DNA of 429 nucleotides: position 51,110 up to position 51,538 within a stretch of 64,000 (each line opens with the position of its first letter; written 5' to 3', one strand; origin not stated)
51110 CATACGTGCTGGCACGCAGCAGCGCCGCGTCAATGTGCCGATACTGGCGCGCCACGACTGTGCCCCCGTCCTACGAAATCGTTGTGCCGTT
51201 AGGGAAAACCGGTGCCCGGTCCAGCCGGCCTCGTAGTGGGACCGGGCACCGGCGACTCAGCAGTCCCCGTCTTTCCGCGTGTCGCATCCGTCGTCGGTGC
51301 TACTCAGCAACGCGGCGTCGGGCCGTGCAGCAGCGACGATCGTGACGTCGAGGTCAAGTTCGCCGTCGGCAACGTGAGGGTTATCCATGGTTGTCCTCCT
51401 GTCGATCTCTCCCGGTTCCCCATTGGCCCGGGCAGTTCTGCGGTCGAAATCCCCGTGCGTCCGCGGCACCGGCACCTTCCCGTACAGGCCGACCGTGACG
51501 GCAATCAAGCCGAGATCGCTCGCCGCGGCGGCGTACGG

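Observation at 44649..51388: Minimal FxLD-type class I lanthipeptide cluster with no transporter, protease or regulator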

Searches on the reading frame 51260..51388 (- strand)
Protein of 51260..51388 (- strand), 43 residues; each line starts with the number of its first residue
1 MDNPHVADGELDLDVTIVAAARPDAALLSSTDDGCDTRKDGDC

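Call 7: search_protein_families(library=ncbifam, proteins=[window:51260-51388:-], max_evalue=0.01)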
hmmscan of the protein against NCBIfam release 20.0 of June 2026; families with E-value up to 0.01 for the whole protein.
seq(43 aa): 1 family
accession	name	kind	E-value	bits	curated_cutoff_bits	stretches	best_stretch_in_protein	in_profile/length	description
TIGR04363.1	LD_lanti_pre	subfamily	2.1e-06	27.6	30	1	12-37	4-29/37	FxLD family lanthipeptide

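Call 8: search_protein_families(library=pfam, proteins=[window:51260-51388:-], max_evalue=0.01)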
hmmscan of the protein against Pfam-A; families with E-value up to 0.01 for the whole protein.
seq(43 aa): 0 families

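Call 58: find_homologous_proteins(query=window:51260-51388:-, max_evalue=0.01)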
Query seq(43 aa) (43 aa): 37 proteins with E <= 0.01 among 38 candidates.
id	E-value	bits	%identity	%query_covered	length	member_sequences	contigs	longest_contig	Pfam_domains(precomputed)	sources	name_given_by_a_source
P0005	1.5e-9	54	85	79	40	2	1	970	-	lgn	-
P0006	1.9e-9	54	80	81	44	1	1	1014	-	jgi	jgi:FxLD family lantipeptide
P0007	4.6e-9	53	80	81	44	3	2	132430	-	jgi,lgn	jgi:FxLD family lantipeptide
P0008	5.6e-8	49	79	79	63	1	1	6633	-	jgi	jgi:FxLD family lantipeptide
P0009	2.1e-7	48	66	95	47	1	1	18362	-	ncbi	ncbi:FxLD family lanthipeptide [Streptomyces chrestomyceticus]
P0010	3.0e-7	47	69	91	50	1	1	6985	-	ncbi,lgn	ncbi:MAG: hypothetical protein ACRDTH_05640 [Pseudonocardiaceae bacterium]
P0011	3.1e-7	47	67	95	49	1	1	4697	-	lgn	-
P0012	3.7e-7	47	76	79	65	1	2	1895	-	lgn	-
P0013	3.9e-7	47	76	79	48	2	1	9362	-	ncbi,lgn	ncbi:MAG: FxLD family lanthipeptide [Pseudonocardiaceae bacterium]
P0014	5.9e-7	46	76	79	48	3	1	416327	-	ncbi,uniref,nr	ncbi:FxLD family lanthipeptide [Streptomyces sp. V4-01]|uniref:FxLD family lanthipeptide n=1 Tax=Act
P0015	6.7e-7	46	76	79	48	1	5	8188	-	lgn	-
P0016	9.4e-7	46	66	93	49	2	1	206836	-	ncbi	ncbi:FxLD family lanthipeptide [Actinacidiphila sp. bgisy144]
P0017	1.4e-6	45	74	79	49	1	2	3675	-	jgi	-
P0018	1.5e-6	45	76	79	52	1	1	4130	-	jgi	jgi:FxLD family lantipeptide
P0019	1.7e-6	45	74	79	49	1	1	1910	-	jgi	jgi:FxLD family lantipeptide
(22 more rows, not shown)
